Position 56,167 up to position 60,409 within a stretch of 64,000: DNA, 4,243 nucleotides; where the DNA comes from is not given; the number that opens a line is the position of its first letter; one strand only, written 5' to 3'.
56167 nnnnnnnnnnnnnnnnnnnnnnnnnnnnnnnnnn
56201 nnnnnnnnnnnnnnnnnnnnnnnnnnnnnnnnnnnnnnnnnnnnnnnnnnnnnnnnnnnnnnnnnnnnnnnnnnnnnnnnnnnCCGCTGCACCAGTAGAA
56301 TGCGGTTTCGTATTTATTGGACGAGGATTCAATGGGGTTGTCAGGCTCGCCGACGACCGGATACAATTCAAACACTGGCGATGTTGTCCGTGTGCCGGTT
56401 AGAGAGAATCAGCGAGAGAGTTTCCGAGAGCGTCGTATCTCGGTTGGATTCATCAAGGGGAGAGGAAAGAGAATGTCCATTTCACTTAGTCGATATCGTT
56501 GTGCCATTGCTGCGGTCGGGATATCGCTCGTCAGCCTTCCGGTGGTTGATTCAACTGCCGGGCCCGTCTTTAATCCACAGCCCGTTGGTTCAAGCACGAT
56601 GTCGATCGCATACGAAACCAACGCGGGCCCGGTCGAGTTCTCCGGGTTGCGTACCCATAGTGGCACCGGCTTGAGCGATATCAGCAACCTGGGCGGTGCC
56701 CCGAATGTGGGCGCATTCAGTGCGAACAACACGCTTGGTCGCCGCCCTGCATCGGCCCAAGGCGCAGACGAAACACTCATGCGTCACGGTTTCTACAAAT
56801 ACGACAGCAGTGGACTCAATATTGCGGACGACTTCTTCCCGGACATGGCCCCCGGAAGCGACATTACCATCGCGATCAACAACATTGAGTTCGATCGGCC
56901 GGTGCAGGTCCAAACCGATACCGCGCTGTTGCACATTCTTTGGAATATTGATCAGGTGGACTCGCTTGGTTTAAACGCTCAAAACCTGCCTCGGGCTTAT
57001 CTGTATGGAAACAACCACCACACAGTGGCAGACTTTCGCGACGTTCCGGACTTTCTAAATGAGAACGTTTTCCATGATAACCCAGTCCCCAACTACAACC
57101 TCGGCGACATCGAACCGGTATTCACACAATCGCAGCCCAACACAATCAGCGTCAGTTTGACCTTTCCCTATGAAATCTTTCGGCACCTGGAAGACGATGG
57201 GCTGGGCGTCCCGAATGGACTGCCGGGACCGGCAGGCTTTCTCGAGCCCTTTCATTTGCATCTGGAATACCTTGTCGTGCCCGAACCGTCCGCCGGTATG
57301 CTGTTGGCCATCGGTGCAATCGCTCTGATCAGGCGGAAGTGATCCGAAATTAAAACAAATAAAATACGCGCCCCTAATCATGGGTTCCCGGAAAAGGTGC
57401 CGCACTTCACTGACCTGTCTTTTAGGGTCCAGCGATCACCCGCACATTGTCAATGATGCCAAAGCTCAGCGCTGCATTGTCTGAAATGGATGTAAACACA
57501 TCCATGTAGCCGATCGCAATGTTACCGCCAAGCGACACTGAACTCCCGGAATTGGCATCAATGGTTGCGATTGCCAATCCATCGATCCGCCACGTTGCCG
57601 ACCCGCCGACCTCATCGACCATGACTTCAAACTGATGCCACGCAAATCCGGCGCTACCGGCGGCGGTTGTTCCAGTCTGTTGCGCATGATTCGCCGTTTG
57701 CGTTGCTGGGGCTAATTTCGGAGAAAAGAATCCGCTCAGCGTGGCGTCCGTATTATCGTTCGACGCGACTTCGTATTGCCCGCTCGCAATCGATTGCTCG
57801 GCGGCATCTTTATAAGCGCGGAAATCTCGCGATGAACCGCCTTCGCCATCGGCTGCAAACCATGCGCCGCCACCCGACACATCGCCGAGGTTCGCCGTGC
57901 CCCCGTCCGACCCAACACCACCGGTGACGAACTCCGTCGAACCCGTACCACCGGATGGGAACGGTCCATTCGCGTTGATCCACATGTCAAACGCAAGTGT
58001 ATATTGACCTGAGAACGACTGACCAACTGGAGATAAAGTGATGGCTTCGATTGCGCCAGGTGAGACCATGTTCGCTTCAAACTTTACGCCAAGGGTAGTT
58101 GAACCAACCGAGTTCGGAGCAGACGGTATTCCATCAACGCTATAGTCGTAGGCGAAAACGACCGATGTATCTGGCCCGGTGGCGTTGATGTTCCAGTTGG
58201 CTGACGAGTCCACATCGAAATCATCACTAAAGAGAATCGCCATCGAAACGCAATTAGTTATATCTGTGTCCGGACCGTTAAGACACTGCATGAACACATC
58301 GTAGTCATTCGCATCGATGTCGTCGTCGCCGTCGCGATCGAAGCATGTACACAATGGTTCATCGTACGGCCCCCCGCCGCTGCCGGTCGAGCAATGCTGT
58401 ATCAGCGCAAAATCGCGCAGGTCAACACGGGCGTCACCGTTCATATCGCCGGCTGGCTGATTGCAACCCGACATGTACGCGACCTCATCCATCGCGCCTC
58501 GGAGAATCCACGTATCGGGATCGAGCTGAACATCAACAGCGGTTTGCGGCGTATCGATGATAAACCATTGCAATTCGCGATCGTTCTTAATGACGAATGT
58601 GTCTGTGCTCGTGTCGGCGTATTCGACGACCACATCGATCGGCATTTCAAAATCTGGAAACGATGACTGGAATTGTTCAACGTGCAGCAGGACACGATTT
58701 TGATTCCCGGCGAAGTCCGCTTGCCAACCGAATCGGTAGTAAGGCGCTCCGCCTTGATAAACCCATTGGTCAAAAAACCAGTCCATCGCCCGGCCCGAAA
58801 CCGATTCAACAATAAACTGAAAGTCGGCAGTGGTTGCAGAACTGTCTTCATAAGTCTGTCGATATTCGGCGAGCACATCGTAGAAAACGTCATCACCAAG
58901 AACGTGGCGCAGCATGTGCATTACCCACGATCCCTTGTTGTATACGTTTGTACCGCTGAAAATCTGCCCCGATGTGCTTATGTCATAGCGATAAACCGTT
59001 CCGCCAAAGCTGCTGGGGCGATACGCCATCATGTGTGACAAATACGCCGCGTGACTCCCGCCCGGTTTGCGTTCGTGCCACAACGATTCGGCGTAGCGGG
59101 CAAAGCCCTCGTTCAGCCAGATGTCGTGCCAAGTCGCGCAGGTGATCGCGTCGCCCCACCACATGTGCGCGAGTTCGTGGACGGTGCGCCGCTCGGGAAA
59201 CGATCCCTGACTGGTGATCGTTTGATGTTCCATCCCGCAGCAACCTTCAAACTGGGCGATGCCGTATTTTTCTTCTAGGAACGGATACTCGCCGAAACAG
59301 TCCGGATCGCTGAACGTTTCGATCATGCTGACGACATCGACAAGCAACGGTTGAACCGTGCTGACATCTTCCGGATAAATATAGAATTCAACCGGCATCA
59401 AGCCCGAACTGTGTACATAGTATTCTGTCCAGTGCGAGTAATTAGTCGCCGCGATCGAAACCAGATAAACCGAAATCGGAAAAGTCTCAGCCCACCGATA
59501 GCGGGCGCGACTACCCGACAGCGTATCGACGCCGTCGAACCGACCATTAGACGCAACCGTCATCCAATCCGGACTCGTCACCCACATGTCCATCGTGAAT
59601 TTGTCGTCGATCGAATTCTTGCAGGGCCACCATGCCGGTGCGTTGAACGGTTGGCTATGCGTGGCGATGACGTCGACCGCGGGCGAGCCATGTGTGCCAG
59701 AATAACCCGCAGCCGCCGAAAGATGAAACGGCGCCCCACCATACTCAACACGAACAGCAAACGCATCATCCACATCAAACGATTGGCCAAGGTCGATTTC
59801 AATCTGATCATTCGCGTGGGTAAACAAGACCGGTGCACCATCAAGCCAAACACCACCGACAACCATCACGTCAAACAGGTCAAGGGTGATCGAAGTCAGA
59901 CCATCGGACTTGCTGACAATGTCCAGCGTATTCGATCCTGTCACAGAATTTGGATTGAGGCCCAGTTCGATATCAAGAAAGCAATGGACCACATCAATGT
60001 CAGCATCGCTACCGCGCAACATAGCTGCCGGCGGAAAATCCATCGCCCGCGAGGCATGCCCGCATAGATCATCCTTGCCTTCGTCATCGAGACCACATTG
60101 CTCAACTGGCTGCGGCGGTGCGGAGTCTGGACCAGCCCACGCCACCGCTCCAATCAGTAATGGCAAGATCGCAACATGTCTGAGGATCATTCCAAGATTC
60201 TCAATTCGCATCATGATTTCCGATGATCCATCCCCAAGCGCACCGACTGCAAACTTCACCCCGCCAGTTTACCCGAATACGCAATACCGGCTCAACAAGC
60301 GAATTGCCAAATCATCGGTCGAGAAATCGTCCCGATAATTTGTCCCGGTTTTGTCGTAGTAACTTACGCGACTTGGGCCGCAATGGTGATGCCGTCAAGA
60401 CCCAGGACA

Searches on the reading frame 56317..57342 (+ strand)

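Call 40: search_protein_families(library=pfam, proteins=[window:56317-57342:+], max_evalue=0.001)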
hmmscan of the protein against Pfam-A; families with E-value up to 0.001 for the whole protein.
window:56317-57342:+ (341 aa): 1 family
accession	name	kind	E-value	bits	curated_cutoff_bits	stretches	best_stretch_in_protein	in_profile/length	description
PF07589.16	PEP-CTERM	-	0.00037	20.9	20.7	1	321-341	2-24/24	PEP-CTERM motif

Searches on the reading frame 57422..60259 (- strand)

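Call 40: search_protein_families(library=pfam, proteins=[window:57422-60259:-], max_evalue=0.001)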
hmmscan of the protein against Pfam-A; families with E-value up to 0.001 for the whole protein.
window:57422-60259:- (945 aa): 2 families
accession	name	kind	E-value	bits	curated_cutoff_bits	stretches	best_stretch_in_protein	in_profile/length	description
PF01433.26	Peptidase_M1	-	1.9e-24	86.9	27.7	1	359-499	71-218/218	Peptidase family M1 domain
PF17900.6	Peptidase_M1_N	-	7.6e-06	26.6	25.8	1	101-266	13-186/186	Peptidase M1 N-terminal domain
